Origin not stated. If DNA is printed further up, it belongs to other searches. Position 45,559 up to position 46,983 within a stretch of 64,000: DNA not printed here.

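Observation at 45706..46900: Prophage-borne Eib-like trimeric autotransporter adhesin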

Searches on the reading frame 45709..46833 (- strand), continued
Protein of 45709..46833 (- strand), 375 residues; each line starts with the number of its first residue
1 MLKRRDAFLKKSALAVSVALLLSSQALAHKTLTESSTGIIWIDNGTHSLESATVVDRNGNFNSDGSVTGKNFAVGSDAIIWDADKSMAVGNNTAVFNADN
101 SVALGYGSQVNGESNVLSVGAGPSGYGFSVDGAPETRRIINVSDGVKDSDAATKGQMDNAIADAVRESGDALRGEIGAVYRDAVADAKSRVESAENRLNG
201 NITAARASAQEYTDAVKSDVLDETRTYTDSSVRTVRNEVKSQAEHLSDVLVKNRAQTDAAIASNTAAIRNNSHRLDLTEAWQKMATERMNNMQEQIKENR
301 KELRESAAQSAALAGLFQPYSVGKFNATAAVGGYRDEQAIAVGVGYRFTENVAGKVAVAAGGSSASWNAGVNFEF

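Call 35: find_homologous_proteins(query=window:45709-46833:-, max_evalue=1e-10)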
Query window:45709-46833:- (375 aa): 1562 proteins with E <= 1e-10 among 8000 candidates; the best 120 are listed.
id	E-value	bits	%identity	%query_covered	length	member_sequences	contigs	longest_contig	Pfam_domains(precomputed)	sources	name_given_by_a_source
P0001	2.2e-229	779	99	100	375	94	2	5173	PF03895.22,PF01442.24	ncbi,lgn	ncbi:TPA: YadA-like family protein [Escherichia coli]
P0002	1.1e-228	776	99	100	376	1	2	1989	PF03895.22,PF01442.24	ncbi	ncbi:YadA-like family protein [Escherichia coli]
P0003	6.7e-227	770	98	100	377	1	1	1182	PF03895.22,PF01442.24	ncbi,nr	ncbi:YadA-like family protein [Escherichia coli]|nr:YadA-like family protein [Escherichia coli]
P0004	8.1e-227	770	99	100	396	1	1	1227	PF03895.22,PF01442.24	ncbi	ncbi:YadA-like family protein, partial [Escherichia coli]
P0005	1.2e-226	770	99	100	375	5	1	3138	PF03895.22,PF01442.24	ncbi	-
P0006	1.2e-225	766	98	100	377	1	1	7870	PF03895.22,PF01442.24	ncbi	-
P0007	1.5e-224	763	98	100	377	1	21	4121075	PF03895.22,PF01442.24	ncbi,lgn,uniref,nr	ncbi:YadA-like family protein [Escherichia coli]|uniref:YadA-like family protein n=2 Tax=Escherichia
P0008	3.0e-224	762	98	100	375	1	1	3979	PF03895.22,PF01442.24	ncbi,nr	ncbi:immunoglobulin-binding protein, partial [Escherichia coli]|nr:immunoglobulin-binding protein [E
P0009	8.3e-224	760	98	100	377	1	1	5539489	PF03895.22,PF01442.24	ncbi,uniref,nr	ncbi:immunoglobulin-binding protein [Escherichia coli]|uniref:YadA-like family protein n=3 Tax=Esche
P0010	1.3e-223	760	98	100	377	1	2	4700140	PF03895.22,PF01442.24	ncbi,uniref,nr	ncbi:YadA-like family protein [Escherichia coli]|uniref:YadA-like family protein n=1 Tax=Escherichia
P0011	3.2e-223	758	97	100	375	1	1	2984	PF03895.22,PF01442.24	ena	-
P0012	1.4e-221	753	97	100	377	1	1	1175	PF03895.22,PF01442.24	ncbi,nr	ncbi:YadA-like family protein [Escherichia coli]|nr:YadA-like family protein [Escherichia coli]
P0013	1.0e-220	750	96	100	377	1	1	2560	PF03895.22,PF01442.24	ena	-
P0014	1.1e-220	750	97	100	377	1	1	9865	PF03895.22,PF01442.24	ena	-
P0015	7.4e-220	747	96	100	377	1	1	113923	PF03895.22,PF01442.24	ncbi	-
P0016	1.9e-219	746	95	100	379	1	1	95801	PF03895.22,PF01442.24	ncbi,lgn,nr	ncbi:TPA: YadA-like family protein [Escherichia coli]|nr:YadA-like family protein [Escherichia coli]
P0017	2.7e-219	745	96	100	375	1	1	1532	PF03895.22,PF01442.24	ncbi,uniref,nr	ncbi:YadA-like family protein [Escherichia coli]|uniref:YadA-like family protein n=1 Tax=Escherichia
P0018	3.0e-219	745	96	100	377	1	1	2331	PF03895.22,PF01442.24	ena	-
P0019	9.0e-219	744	95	100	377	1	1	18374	PF03895.22,PF01442.24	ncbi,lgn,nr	ncbi:immunoglobulin-binding protein [Escherichia coli]|nr:immunoglobulin-binding protein [Escherichi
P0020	9.4e-219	744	96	100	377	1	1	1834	PF03895.22,PF01442.24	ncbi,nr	ncbi:YadA-like family protein [Escherichia coli]|nr:YadA-like family protein [Escherichia coli]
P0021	3.1e-218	742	96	100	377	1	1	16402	PF03895.22,PF01442.24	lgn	-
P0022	3.9e-218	742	95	100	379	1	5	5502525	PF03895.22,PF01442.24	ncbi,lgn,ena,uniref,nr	ncbi:TPA: immunoglobulin-binding protein [Escherichia coli]|uniref:YadA-like family protein n=1 Tax=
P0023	4.4e-218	741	95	100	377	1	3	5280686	PF03895.22,PF01442.24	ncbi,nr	ncbi:YadA-like family protein [Escherichia coli]|nr:immunoglobulin-binding protein [Escherichia coli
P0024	4.5e-218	741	95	100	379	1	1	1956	PF03895.22,PF01442.24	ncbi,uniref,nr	ncbi:YadA-like family protein [Escherichia coli]|uniref:YadA-like family protein n=2 Tax=Escherichia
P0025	5.9e-218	741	96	100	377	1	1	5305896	PF03895.22,PF01442.24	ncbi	ncbi:YadA-like family protein [Escherichia coli]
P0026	2.5e-217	739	94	100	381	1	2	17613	PF03895.22,PF01442.24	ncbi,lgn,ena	ncbi:TPA: YadA-like family protein [Escherichia coli]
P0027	2.9e-217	739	95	100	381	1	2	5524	PF03895.22,PF01442.24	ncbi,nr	ncbi:YadA-like family protein [Escherichia coli]|nr:YadA-like family protein [Escherichia coli]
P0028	3.0e-216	735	95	100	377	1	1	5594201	PF03895.22,PF01442.24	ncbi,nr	ncbi:YadA-like family protein [Escherichia coli]|nr:YadA-like family protein [Escherichia coli]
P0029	1.8e-204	697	74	100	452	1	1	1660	PF03895.22,PF01442.24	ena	-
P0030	3.2e-199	679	72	100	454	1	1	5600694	PF03895.22,PF01442.24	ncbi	-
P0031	5.4e-199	679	72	100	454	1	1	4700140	PF03895.22,PF01442.24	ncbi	-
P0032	1.7e-198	677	80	100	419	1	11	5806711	PF03895.22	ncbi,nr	ncbi:TPA: YadA-like family protein [Escherichia coli]|nr:immunoglobulin-binding protein [Escherichia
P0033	2.1e-198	677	79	100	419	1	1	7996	PF03895.22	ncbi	ncbi:YadA-like family protein [Escherichia coli]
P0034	5.7e-198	675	72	100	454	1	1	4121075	PF03895.22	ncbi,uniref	ncbi:YadA-like family protein [Escherichia coli]|uniref:YadA-like family protein n=1 Tax=Escherichia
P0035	1.4e-197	674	79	100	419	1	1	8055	PF03895.22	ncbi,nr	ncbi:YadA-like family protein [Escherichia coli]|nr:YadA-like family protein [Escherichia coli]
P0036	5.3e-197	672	71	100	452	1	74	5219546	PF03895.22,PF01442.24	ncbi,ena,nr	ncbi:YadA-like family protein [Escherichia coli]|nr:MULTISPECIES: YadA-like family protein [Enteroba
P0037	7.0e-197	672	65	100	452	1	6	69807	PF03895.22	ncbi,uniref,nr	ncbi:YadA-like family protein [Escherichia coli]|uniref:YadA-like family protein n=1 Tax=Escherichia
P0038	8.9e-197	671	71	100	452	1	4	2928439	PF03895.22,PF01442.24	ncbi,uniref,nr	ncbi:TPA: YadA-like family protein [Escherichia coli]|uniref:YadA-like family protein n=2 Tax=Escher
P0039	1.1e-196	671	70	100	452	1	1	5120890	PF03895.22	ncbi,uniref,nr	ncbi:YadA-like family protein [Escherichia coli]|uniref:YadA-like family protein n=1 Tax=Escherichia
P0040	1.2e-196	671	79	100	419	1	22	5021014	PF03895.22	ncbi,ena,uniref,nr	ncbi:TPA: YadA-like family protein [Escherichia coli]|uniref:YadA-like family protein n=1 Tax=Escher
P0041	1.2e-196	671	71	100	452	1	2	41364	PF03895.22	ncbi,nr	ncbi:YadA-like family protein [Escherichia coli]|nr:YadA-like family protein [Escherichia coli] EIA0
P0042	1.4e-196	671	79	100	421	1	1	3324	PF03895.22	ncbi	ncbi:TPA: YadA-like family protein [Escherichia coli]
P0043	2.2e-196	670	71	100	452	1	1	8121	PF03895.22,PF01442.24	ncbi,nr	ncbi:immunoglobulin-binding protein [Escherichia coli]|nr:immunoglobulin-binding protein [Escherichi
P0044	2.3e-196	670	71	100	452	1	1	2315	PF03895.22,PF01442.24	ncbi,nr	ncbi:TPA: YadA-like family protein [Escherichia coli]|nr:YadA-like family protein [Escherichia coli]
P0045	2.4e-196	670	79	100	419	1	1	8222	PF03895.22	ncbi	-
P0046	2.5e-196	670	71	100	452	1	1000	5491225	PF03895.22,PF01442.24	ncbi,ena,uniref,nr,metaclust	ncbi:YadA-like family protein [Escherichia coli]|uniref:Immunoglobulin-binding protein n=11 Tax=Esch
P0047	2.7e-196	670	71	100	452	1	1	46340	PF03895.22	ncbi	ncbi:TPA: YadA-like family protein [Escherichia coli]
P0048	3.1e-196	670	71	100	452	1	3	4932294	PF03895.22,PF01442.24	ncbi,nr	ncbi:YadA-like family protein [Escherichia coli]|nr:immunoglobulin-binding protein [Escherichia coli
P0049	3.2e-196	670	72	100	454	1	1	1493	PF03895.22,PF01442.24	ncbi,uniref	ncbi:YadA-like family protein [Escherichia coli]|uniref:YadA-like family protein n=1 Tax=Escherichia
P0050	3.2e-196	670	79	100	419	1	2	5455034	PF03895.22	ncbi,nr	ncbi:YadA-like family protein [Escherichia coli]|nr:YadA-like family protein [Escherichia coli] HBE4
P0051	4.8e-196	669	70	70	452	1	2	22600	PF03895.22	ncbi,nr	ncbi:TPA: YadA-like family protein [Escherichia coli]|nr:immunoglobulin-binding protein [Escherichia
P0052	5.4e-196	669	58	100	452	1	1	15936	PF03895.22,PF01442.24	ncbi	ncbi:YadA-like family protein [Escherichia coli]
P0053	6.5e-196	669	71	100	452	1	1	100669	PF03895.22,PF01442.24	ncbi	-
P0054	6.8e-196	669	71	100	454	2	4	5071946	PF03895.22,PF01442.24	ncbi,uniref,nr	ncbi:YadA-like family protein [Escherichia coli]|uniref:YadA-like family protein n=4 Tax=Escherichia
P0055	7.7e-196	668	71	100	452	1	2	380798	PF03895.22,PF01442.24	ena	-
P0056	7.7e-196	668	71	100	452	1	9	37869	PF03895.22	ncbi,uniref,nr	ncbi:TPA: YadA-like family protein [Escherichia coli]|uniref:YadA-like family protein n=1 Tax=Escher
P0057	7.8e-196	668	79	100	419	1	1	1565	PF03895.22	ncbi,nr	ncbi:YadA-like family protein [Escherichia coli]|nr:YadA-like family protein [Escherichia coli]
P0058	8.0e-196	668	79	100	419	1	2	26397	PF03895.22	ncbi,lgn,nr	ncbi:TPA: YadA-like family protein [Escherichia coli]|nr:YadA-like family protein [Escherichia coli]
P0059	8.9e-196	668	71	100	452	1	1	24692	PF03895.22,PF01442.24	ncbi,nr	ncbi:immunoglobulin-binding protein [Escherichia coli]|nr:immunoglobulin-binding protein [Escherichi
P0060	9.4e-196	668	71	100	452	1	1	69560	PF03895.22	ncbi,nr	ncbi:TPA: immunoglobulin-binding protein [Escherichia coli]|nr:immunoglobulin-binding protein [Esche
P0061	1.0e-195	668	71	100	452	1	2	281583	PF03895.22,PF01442.24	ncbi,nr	ncbi:YadA-like family protein [Escherichia coli O117:H4]|nr:YadA-like family protein [Escherichia co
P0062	1.1e-195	668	79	100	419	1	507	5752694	PF03895.22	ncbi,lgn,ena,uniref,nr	ncbi:immunoglobulin-binding protein [Escherichia coli]|uniref:Immunoglobulin-binding protein n=6 Tax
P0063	1.4e-195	667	71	100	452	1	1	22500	PF03895.22,PF01442.24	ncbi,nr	ncbi:TPA: YadA-like family protein [Escherichia coli]|nr:YadA-like family protein [Escherichia coli]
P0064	2.0e-195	667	80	99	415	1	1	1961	PF03895.22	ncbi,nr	ncbi:TPA: YadA-like family protein, partial [Escherichia coli]|nr:YadA-like family protein [Escheric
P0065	2.3e-195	667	71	100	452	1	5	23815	PF03895.22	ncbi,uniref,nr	ncbi:YadA-like family protein [Escherichia coli]|uniref:YadA-like family protein n=1 Tax=Escherichia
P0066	2.3e-195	667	79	100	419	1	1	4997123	PF03895.22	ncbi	-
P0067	2.3e-195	667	79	100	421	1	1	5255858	PF03895.22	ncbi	ncbi:YadA-like family protein [Escherichia coli]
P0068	2.5e-195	667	71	100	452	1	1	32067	PF03895.22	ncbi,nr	ncbi:immunoglobulin-binding protein [Escherichia coli]|nr:immunoglobulin-binding protein [Escherichi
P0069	3.0e-195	666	86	100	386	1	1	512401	PF03895.22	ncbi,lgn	ncbi:YadA-like family protein [Escherichia coli]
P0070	3.0e-195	666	78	100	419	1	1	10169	PF03895.22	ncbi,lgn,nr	ncbi:TPA: immunoglobulin-binding protein [Escherichia coli]|nr:immunoglobulin-binding protein [Esche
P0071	3.1e-195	666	78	100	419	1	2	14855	PF03895.22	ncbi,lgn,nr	ncbi:TPA: YadA-like family protein [Escherichia coli]|nr:YadA-like family protein [Escherichia coli]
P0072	3.1e-195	666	78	100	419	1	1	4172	PF03895.22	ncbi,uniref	ncbi:YadA-like family protein [Escherichia coli]|uniref:YadA-like family protein n=1 Tax=Escherichia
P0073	3.2e-195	666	78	100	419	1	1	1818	PF03895.22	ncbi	-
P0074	3.4e-195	666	79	100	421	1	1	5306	PF03895.22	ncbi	ncbi:TPA: YadA-like family protein [Escherichia coli]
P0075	3.4e-195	666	78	100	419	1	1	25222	PF03895.22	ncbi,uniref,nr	ncbi:immunoglobulin-binding protein [Escherichia coli]|uniref:YadA-like family protein n=1 Tax=Esche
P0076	3.7e-195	666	80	99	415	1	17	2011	PF03895.22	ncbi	ncbi:TPA: YadA-like family protein, partial [Escherichia coli]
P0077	4.0e-195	666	78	100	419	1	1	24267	PF03895.22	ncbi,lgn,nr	ncbi:immunoglobulin-binding protein [Escherichia coli]|nr:immunoglobulin-binding protein [Escherichi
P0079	6.2e-195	665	78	100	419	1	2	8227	PF03895.22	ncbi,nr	ncbi:TPA: YadA-like family protein [Escherichia coli]|nr:YadA-like family protein [Escherichia coli]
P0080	6.5e-195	665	71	100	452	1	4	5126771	PF03895.22,PF01442.24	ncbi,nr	ncbi:TPA: immunoglobulin-binding protein [Escherichia coli]|nr:immunoglobulin-binding protein [Esche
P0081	6.5e-195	665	78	100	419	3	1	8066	PF03895.22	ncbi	ncbi:TPA: YadA-like family protein [Escherichia coli]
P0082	8.6e-195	665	71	99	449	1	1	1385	PF03895.22,PF01442.24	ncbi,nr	ncbi:TPA: YadA-like family protein, partial [Escherichia coli]|nr:YadA-like family protein [Escheric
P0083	1.4e-194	664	71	100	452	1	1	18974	PF03895.22,PF01442.24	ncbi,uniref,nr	ncbi:YadA-like family protein [Escherichia coli]|uniref:YadA-like family protein n=1 Tax=Escherichia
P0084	1.8e-194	664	79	100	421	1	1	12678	PF03895.22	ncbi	-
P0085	2.7e-194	663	86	100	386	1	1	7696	PF03895.22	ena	-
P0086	5.0e-194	662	71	100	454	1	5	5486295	PF03895.22,PF01442.24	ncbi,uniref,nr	ncbi:YadA-like family protein [Escherichia coli]|uniref:YadA-like family protein n=2 Tax=Escherichia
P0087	5.2e-194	662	70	100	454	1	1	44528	PF03895.22,PF01442.24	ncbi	-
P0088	6.7e-194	662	78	100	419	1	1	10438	PF03895.22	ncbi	-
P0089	6.9e-194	662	78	100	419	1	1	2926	PF03895.22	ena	-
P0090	7.2e-194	662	88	100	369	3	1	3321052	PF03895.22,PF01442.24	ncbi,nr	ncbi:YadA-like family protein [Escherichia coli]|nr:YadA-like family protein [Escherichia coli]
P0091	7.2e-194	662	79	100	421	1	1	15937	PF03895.22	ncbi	-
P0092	7.3e-194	662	78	100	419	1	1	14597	PF03895.22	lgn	-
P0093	7.5e-194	662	78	100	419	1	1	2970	PF03895.22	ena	-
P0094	8.0e-194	662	79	100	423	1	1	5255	PF03895.22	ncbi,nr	ncbi:YadA-like family protein, partial [Escherichia coli]|nr:YadA-like family protein [Escherichia c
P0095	8.4e-194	662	79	100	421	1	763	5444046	PF03895.22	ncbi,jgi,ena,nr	ncbi:TPA: YadA-like family protein [Escherichia coli]|jgi:autotransporter adhesin|nr:YadA-like famil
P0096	8.8e-194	662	79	100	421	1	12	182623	PF03895.22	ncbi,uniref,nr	ncbi:YadA-like family protein [Escherichia coli]|uniref:YadA-like family protein n=1 Tax=Escherichia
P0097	8.9e-194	662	79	100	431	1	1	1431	PF03895.22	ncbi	ncbi:YadA-like family protein, partial [Escherichia coli]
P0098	9.7e-194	661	79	100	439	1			PF03895.22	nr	nr:YadA-like family protein [Escherichia coli]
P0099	9.9e-194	661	79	100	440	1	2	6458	PF03895.22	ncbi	ncbi:YadA-like family protein, partial [Escherichia coli]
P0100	1.0e-193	661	79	100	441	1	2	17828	PF03895.22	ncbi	ncbi:TPA: YadA-like family protein, partial [Escherichia coli]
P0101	1.1e-193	661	78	100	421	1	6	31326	PF03895.22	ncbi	ncbi:YadA-like family protein [Escherichia coli]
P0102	1.1e-193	661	78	100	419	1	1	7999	PF03895.22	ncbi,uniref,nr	ncbi:YadA-like family protein [Escherichia coli]|uniref:YadA-like family protein n=1 Tax=Escherichia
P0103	1.5e-193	661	78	100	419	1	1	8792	PF03895.22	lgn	-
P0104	1.8e-193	661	78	100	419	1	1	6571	PF03895.22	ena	-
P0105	1.9e-193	660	85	100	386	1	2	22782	PF03895.22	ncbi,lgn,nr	ncbi:YadA-like family protein [Escherichia coli]|nr:YadA-like family protein [Escherichia coli]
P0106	1.9e-193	660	71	99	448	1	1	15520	PF03895.22,PF01442.24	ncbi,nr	ncbi:TPA: YadA-like family protein, partial [Escherichia coli]|nr:YadA-like family protein [Escheric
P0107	2.1e-193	660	78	99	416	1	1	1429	PF03895.22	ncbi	ncbi:YadA-like family protein, partial [Escherichia coli]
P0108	2.2e-193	660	78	100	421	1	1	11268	PF03895.22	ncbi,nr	ncbi:immunoglobulin-binding protein [Escherichia coli]|nr:immunoglobulin-binding protein [Escherichi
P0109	2.3e-193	660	85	100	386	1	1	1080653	PF03895.22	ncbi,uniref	ncbi:YadA-like family protein [Escherichia coli]|uniref:YadA-like family protein n=1 Tax=Escherichia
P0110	3.0e-193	660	78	100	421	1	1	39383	PF03895.22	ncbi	ncbi:TPA: YadA-like family protein [Escherichia coli]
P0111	4.3e-193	659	78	100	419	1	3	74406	PF03895.22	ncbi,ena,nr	ncbi:YadA-like family protein [Escherichia coli]|nr:YadA-like family protein [Escherichia coli] HBE2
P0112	4.3e-193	659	78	100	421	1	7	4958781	PF03895.22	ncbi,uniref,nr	ncbi:TPA: YadA-like family protein [Escherichia coli]|uniref:YadA-like family protein n=1 Tax=Escher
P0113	4.6e-193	659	78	100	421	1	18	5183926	PF03895.22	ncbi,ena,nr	ncbi:TPA: YadA-like family protein [Escherichia coli]|nr:YadA-like family protein [Escherichia coli]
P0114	4.9e-193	659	78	100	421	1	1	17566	PF03895.22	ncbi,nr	ncbi:YadA-like family protein [Escherichia coli]|nr:YadA-like family protein [Escherichia coli]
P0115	5.4e-193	659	78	100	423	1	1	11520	PF03895.22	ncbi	-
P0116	5.5e-193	659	78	100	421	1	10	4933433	PF03895.22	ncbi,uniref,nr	ncbi:YadA-like family protein [Escherichia coli]|uniref:YadA-like family protein n=1 Tax=Escherichia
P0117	5.9e-193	659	79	98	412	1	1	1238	PF03895.22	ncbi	ncbi:TPA: YadA-like family protein, partial [Escherichia coli]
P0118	7.3e-193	659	78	100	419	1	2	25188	PF03895.22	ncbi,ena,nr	ncbi:YadA-like family protein [Escherichia coli]|nr:YadA-like family protein [Escherichia coli]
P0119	8.1e-193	658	78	100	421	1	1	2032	PF03895.22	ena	-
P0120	1.3e-192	658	78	100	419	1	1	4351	PF03895.22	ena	-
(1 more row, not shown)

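Call 50: search_protein_families(proteins=[window:45709-46833:-], library=phrogs, max_evalue=0.001)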
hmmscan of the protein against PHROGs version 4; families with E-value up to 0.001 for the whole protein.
window:45709-46833:- (375 aa): 5 families
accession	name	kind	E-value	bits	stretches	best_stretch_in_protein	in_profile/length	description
phrog_9547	-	unknown function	2.3e-41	143.4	1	222-375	270-413/413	-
phrog_10464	-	unknown function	1.2e-38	134.2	1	18-373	190-492/492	-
phrog_8062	-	unknown function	2.7e-25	90.6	1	190-375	24-209/209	-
phrog_17426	-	tail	1.8e-16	61.3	1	147-375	287-492/492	adhesin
phrog_26246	-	tail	3.3e-12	47.2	1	48-375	14-329/329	tail protein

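Call 56: search_dna_similar(query=window:45709-46833:-, collection=plasmids, mode=protein, max_rows=25, rows=spread)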
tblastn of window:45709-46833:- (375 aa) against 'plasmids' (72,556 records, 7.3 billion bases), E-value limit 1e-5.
Records with a match: 159; places in all: 161; records where one place covers at least 80% of the query: 0.
Best place of each record, by identity: 60-80% 1; <60% 158.
By first word of the organism name: Yersinia 92; Escherichia 52; Proteus 7; Photobacterium 3; Enterobacter 1; Edwardsiella 1; Vibrio 1; Aeromonas 1; Citrobacter 1.
By predicted mobility (MOB-suite, as given by PLSDB): mobilizable 91; conjugative 54; non-mobilizable 14.
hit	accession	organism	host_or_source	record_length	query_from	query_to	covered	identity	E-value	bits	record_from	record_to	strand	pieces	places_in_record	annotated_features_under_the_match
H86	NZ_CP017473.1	Enterobacter cloacae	Homo sapiens,mixed culture,stool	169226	68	350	75%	39.9%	6e-46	175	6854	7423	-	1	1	YadA-like family protein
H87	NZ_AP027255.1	Escherichia coli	Homo sapiens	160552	86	350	71%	29.5%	2e-8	64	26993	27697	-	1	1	saa: autoagglutinating adhesin Saa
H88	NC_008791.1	Yersinia enterocolitica subsp. enterocolitica 8081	-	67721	73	350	74%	27.9%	1e-12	77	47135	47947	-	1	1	yadA: trimeric autotransporter adhesin YadA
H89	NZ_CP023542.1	Escherichia coli O104:H21 str. CFSAN002236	Homo sapiens,human,stool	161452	86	350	71%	29.1%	7e-8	62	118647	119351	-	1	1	saa: autoagglutinating adhesin Saa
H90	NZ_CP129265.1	Escherichia coli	Homo sapiens,anal swab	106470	86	350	71%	28.7%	1e-7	61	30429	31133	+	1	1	YadA-like family protein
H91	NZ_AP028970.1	Yersinia pseudotuberculosis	-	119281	83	350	71%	28.3%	1e-15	86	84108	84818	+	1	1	yadA: trimeric autotransporter adhesin YadA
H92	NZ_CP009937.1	Yersinia pestis Angola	Microbial isolate culture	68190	83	350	71%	27.9%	2e-14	82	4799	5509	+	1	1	YadA-like family protein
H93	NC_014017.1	Yersinia pestis Z176003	-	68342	83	350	71%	27.9%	2e-14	82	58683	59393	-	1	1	YadA-like family protein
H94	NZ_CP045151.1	Yersinia pestis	Marmota sibirica,Cell culture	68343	83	350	71%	27.9%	2e-14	82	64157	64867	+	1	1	YadA-like family protein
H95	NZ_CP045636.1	Yersinia pestis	Homo sapiens,Tibetan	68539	83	350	71%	27.9%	2e-14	82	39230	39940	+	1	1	YadA-like family protein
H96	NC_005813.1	Yersinia pestis biovar Microtus str. 91001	-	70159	83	350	71%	27.9%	2e-14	82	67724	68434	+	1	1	YadA-like family protein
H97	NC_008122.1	Yersinia pestis Antiqua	-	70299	83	350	71%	27.9%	2e-14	82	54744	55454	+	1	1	YadA-like family protein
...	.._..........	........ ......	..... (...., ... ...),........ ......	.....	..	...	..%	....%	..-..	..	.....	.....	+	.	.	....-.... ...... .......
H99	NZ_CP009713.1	Yersinia pestis Pestoides F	-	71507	83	350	71%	27.9%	2e-14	82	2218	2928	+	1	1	YadA-like family protein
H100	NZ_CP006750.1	Yersinia pestis 3770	-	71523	83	350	71%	27.9%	2e-14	82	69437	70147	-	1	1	YadA-like family protein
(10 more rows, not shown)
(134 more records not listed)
